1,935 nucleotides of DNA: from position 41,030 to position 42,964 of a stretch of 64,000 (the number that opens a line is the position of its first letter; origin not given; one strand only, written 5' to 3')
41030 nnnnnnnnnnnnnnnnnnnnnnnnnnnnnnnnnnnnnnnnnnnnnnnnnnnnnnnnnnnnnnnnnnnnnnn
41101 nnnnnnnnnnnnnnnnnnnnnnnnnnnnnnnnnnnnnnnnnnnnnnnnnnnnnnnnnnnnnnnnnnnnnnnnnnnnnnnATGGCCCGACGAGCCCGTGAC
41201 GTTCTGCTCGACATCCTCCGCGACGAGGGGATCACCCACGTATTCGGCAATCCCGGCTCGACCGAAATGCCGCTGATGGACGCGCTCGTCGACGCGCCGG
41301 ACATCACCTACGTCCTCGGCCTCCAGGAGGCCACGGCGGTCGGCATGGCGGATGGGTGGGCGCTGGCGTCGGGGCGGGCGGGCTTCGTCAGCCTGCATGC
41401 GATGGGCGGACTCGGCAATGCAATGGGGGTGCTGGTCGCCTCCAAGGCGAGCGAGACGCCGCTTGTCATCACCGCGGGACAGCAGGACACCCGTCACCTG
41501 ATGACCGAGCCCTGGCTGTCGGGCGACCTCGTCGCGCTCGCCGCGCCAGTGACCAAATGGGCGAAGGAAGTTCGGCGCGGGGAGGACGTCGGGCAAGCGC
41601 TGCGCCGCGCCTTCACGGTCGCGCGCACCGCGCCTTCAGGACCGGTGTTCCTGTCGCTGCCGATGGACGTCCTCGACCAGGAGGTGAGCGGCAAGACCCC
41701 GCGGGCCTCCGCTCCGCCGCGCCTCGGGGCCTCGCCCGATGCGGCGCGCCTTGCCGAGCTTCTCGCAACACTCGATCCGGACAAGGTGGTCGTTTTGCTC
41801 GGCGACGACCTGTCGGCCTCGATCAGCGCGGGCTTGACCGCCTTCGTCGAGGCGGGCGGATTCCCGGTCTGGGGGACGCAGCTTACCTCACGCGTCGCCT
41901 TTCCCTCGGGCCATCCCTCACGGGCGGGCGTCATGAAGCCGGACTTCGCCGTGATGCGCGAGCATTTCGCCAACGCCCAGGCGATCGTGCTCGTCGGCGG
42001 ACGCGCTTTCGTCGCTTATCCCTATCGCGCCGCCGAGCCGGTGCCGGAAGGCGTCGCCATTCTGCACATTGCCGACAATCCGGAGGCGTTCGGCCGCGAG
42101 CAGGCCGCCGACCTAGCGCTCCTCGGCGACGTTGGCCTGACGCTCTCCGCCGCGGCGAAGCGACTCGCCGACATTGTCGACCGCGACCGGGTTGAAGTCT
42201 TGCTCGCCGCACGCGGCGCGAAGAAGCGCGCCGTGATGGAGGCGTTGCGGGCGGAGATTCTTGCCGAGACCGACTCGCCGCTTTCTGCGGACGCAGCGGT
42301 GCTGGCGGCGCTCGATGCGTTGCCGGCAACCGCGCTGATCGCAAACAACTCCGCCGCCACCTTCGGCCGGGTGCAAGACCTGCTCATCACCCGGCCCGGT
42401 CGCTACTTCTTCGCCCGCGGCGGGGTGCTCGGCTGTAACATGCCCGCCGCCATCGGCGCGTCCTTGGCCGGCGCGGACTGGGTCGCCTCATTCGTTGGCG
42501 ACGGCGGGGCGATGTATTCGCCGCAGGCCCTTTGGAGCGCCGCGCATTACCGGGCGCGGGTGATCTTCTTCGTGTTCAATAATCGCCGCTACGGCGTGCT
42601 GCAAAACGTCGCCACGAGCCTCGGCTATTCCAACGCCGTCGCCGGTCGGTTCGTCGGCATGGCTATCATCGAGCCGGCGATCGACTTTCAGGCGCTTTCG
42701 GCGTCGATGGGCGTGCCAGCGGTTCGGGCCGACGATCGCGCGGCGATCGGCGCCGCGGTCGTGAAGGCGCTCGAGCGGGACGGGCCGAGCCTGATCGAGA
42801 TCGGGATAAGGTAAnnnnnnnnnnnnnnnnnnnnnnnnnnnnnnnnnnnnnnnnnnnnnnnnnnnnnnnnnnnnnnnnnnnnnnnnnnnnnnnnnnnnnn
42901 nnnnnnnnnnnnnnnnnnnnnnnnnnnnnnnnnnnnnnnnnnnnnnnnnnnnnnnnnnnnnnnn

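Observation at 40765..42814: Cobalamin riboswitch placed in front of a ThDP-dependent benzoylformate-decarboxylase-family enzyme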

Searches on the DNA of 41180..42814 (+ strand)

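Call 14: search_rna_families(sources=[L042, L044, L046, L049, L051, L077, L067, L068, L074, L078, L083, L036, L048, L041, L063], threshold=gathering)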
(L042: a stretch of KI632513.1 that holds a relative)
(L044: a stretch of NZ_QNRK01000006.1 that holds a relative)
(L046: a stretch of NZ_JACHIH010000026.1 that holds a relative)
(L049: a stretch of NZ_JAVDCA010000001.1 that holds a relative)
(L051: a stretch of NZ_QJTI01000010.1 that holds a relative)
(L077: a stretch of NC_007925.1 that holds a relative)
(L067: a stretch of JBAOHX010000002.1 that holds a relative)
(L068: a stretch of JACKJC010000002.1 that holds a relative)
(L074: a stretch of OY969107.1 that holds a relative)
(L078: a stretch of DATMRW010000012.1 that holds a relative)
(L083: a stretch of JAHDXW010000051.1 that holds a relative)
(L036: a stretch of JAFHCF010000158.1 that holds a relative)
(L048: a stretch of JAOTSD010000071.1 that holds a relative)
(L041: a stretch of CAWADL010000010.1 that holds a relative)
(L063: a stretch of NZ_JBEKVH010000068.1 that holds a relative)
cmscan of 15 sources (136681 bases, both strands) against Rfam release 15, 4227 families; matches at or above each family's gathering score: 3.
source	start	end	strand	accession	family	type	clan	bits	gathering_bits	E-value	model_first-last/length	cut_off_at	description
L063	9549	9621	+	RF00005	tRNA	Gene; tRNA;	CL00001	71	29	3.6e-13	1-71/71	no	tRNA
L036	6366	6438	-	RF00005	tRNA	Gene; tRNA;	CL00001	60.9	29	2.2e-10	1-71/71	no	tRNA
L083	9296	9386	+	RF03074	Rhodo-rpoB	Cis-reg;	-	51.2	33.6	5.3e-05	1-93/93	no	Rhodo-rpoB RNA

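Call 23: search_rna_families(sources=[L084, L085, L086, L004, L005, L024, L079, L012], threshold=gathering)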
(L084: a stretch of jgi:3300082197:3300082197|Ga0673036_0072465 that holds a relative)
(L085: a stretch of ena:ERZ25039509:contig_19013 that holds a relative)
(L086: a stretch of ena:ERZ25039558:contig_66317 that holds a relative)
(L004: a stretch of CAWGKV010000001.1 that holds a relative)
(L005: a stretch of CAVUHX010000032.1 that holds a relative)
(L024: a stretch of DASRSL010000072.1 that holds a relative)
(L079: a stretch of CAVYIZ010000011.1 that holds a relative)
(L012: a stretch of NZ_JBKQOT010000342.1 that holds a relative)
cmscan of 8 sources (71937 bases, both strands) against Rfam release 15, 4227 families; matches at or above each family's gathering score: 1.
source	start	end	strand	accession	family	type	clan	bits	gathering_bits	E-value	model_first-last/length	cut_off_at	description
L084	859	1051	+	RF00174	Cobalamin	Cis-reg; riboswitch;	CL00101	121.2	31.5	7.9e-30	1-189/189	no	Cobalamin riboswitch aptamer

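Call 52: search_rna_families(sources=[L035, L006, L007, L008, L009, L010, L011, L013, L014, L015, L016, L017, L018, L019, L020], threshold=gathering)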
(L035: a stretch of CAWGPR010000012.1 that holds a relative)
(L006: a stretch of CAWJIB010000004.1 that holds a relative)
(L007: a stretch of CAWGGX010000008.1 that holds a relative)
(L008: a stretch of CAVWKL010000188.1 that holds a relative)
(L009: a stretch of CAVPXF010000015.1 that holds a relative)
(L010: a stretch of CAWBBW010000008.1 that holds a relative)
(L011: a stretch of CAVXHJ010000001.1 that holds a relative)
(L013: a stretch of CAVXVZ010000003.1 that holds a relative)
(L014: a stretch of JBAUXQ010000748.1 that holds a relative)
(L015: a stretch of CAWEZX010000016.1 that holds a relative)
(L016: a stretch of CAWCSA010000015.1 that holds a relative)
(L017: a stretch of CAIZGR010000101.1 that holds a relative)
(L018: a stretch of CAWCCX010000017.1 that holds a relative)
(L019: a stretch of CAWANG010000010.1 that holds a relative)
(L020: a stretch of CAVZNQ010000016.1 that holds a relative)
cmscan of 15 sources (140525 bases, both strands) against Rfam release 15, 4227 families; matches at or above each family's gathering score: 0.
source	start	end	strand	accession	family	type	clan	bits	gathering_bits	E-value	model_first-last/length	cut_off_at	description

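Call 53: search_rna_families(sources=[L021, L022, L023, L025, L026, L027, L028, L029, L030, L031, L032, L033, L034, L056, L059], threshold=gathering)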
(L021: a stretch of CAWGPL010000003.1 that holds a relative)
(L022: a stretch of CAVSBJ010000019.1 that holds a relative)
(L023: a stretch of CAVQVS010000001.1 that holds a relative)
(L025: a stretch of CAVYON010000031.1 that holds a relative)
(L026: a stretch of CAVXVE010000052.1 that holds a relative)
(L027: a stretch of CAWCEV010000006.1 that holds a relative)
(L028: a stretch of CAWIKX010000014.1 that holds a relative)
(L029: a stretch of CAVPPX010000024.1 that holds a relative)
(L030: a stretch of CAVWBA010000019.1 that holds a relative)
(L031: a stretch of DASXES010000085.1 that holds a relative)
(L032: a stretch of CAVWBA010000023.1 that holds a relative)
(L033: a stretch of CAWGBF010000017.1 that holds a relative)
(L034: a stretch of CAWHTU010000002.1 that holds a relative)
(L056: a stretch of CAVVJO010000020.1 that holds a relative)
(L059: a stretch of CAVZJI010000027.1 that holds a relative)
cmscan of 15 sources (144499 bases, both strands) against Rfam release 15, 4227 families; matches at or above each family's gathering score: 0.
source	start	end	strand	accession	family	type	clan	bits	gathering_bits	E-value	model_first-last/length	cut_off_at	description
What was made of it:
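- ThDP orthologue loci without a riboswitch: Rfam on 52 loci found only L084 (calls 14, 23, 52, 53).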
